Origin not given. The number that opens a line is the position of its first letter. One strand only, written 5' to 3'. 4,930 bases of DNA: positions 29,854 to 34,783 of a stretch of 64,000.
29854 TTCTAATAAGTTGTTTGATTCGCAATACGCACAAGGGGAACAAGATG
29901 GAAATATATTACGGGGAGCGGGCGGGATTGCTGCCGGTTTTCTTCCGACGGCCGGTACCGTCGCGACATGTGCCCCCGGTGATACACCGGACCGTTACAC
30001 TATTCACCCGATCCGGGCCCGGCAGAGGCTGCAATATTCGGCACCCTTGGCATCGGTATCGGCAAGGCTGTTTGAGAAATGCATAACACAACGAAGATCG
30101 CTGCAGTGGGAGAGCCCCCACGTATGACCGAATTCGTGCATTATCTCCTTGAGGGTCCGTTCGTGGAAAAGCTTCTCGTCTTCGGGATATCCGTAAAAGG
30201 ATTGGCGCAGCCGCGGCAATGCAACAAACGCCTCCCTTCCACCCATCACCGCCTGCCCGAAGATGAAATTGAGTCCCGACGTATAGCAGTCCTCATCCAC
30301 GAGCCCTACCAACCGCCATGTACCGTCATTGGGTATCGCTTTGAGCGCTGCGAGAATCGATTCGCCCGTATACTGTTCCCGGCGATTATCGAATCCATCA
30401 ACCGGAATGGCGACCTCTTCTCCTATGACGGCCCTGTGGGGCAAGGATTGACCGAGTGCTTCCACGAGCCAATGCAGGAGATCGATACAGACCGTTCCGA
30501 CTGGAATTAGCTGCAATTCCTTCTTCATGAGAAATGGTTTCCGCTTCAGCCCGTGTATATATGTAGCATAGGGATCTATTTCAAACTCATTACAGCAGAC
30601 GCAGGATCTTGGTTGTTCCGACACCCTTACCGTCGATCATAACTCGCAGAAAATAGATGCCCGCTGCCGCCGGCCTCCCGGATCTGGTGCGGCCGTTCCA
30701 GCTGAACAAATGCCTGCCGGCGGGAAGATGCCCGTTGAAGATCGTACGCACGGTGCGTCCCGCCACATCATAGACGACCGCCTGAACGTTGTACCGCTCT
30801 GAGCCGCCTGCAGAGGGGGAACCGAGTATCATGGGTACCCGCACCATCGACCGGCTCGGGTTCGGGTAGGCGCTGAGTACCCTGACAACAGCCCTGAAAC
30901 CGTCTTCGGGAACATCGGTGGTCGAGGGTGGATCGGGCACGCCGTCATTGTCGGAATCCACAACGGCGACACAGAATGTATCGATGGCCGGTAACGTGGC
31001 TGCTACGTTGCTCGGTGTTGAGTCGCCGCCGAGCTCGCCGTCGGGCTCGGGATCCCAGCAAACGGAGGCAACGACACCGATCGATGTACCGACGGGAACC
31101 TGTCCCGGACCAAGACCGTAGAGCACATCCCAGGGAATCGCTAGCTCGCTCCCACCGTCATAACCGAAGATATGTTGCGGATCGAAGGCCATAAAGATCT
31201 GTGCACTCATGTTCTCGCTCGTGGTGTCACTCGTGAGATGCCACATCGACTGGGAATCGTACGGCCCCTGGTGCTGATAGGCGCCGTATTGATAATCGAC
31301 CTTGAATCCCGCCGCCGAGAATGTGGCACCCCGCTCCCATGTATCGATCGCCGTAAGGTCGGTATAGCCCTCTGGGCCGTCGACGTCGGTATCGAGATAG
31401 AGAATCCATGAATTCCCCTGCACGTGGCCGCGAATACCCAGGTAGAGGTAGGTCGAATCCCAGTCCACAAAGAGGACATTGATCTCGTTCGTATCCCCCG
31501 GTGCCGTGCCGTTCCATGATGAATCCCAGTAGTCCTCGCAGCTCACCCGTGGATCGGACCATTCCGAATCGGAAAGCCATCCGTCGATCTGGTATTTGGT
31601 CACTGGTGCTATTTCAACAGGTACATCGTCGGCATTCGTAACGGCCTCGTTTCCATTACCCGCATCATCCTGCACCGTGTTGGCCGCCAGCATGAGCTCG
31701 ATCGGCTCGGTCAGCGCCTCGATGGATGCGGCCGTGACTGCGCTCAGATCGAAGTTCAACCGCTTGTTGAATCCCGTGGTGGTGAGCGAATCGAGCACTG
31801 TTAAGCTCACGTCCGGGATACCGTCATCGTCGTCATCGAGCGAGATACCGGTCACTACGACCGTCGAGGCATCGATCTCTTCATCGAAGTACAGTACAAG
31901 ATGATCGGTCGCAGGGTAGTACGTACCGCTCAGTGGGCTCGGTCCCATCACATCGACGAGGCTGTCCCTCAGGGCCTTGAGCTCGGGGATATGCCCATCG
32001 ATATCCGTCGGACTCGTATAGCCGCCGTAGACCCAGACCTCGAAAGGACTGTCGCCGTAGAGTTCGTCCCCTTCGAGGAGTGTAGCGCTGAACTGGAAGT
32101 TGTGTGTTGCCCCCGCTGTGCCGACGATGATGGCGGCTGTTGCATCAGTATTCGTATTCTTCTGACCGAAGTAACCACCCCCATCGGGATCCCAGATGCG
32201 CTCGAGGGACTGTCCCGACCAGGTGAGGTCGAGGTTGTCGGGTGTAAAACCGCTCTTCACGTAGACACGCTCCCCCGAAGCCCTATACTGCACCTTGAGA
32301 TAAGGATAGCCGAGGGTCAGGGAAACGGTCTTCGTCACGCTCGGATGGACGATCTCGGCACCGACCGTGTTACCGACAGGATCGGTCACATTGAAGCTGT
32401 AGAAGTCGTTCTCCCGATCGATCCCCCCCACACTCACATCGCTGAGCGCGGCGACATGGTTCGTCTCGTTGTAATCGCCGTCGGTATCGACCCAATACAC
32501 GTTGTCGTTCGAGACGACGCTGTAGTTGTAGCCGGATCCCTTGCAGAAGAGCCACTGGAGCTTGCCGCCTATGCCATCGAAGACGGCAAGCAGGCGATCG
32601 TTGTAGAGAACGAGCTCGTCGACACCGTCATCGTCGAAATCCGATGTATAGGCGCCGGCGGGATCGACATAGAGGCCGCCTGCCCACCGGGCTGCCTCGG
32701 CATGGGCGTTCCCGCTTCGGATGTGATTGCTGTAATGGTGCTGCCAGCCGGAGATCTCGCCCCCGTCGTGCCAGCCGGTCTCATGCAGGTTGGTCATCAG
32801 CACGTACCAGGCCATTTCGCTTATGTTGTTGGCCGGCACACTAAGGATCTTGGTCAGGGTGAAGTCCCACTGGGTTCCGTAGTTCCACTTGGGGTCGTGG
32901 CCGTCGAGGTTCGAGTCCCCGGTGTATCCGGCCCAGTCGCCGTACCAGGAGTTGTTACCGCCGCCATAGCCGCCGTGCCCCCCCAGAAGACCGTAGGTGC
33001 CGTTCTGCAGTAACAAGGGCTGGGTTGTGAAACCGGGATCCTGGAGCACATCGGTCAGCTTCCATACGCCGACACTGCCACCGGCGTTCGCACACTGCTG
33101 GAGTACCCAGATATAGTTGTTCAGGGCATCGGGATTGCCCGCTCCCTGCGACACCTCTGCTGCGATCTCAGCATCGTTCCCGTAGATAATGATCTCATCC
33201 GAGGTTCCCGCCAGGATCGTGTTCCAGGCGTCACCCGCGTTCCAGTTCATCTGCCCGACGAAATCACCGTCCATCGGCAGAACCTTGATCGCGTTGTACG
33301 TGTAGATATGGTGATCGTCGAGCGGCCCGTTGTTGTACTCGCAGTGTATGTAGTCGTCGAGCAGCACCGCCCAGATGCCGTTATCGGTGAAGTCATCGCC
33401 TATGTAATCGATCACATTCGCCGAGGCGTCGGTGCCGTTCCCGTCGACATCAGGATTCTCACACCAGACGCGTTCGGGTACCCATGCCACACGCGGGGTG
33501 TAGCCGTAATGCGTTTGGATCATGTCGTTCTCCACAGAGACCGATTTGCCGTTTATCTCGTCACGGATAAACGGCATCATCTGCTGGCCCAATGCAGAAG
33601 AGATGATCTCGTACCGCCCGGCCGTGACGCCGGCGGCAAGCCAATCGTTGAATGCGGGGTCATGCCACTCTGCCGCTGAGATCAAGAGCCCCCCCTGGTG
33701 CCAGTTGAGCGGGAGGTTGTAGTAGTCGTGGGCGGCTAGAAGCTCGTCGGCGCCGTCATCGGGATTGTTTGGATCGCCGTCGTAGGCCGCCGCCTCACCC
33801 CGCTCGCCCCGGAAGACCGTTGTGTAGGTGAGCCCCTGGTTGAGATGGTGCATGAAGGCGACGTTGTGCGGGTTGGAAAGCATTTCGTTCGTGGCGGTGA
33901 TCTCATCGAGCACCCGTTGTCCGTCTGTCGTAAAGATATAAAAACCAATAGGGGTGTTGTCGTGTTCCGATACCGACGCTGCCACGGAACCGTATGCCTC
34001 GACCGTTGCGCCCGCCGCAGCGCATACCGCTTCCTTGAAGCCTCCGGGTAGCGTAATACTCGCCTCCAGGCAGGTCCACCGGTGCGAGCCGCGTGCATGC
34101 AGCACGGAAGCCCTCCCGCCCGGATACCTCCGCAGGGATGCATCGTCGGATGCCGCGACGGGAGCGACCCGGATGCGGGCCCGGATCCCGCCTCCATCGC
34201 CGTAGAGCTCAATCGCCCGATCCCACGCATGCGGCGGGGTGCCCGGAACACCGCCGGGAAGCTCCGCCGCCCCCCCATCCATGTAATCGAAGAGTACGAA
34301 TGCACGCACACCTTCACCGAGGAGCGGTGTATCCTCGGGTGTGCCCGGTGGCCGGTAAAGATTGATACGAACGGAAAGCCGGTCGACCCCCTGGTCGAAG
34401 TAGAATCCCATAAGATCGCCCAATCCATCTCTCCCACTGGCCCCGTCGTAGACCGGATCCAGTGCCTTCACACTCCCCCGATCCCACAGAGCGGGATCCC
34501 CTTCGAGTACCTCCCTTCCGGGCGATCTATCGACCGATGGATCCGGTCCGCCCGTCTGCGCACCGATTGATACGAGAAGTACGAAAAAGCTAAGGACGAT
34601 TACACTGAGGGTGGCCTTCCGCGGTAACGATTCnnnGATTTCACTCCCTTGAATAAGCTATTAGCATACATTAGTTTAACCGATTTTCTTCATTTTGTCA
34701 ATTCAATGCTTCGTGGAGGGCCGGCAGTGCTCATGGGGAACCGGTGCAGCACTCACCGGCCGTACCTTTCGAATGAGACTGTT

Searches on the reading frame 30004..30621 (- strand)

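Call 71: search_protein_families(library=pfam, proteins=[window:30004-30621:-], max_evalue=0.001)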
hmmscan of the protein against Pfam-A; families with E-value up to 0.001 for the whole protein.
window:30004-30621:- (205 aa): 1 family
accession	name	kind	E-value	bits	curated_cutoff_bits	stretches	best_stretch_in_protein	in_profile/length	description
PF07998.17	Peptidase_M54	-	2.6e-29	103.1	24.4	1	76-203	60-191/194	Peptidase family M54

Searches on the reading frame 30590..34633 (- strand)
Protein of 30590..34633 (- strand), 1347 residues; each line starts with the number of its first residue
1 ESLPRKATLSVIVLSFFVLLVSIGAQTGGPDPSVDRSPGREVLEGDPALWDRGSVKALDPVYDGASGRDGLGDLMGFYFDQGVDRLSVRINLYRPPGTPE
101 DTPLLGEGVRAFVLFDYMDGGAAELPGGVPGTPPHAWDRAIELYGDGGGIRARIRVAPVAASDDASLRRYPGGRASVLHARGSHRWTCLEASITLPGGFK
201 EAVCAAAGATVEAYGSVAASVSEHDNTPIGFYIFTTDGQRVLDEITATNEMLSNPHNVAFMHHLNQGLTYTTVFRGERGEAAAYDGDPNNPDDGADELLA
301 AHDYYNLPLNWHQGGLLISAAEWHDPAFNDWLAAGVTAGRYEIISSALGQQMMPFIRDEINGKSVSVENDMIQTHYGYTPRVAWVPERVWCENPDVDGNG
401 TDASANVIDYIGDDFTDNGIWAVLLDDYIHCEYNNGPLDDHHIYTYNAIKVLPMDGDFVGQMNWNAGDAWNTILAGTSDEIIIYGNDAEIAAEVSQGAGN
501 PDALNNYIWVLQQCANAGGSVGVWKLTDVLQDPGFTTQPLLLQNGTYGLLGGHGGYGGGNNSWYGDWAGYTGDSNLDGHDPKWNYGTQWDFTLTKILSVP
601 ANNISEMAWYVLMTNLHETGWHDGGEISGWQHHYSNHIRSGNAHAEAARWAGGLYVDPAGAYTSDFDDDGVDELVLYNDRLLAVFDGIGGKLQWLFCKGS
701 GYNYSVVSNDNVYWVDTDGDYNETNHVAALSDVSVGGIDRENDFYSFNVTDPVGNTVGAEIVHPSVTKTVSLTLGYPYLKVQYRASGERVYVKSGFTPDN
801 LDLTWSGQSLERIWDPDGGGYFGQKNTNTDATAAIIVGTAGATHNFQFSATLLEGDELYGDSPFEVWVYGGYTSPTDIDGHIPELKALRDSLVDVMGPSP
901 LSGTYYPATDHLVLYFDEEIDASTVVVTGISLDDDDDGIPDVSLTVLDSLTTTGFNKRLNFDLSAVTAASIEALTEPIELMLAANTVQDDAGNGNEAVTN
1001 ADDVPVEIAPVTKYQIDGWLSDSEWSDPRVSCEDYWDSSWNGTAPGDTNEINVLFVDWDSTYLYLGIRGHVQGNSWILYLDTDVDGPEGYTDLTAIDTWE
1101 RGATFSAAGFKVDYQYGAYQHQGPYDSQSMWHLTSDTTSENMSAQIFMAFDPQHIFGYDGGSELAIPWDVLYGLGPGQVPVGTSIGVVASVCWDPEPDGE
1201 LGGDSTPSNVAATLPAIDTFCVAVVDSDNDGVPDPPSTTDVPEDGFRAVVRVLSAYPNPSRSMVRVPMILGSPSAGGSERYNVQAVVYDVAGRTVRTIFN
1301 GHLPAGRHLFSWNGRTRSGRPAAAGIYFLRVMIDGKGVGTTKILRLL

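Call 71: search_protein_families(library=pfam, proteins=[window:30590-34633:-], max_evalue=0.001)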
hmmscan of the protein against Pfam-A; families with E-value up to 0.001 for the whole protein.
window:30590-34633:- (1347 aa): 2 families
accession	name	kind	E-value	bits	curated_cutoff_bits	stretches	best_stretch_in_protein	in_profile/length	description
PF13860.13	FlgD_ig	-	2.8e-10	40.5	27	1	1282-1331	24-73/79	FlgD Ig-like domain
PF03065.20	Glyco_hydro_57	-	9e-05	22.4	21.2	1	305-431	67-177/291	Glycosyl hydrolase family 57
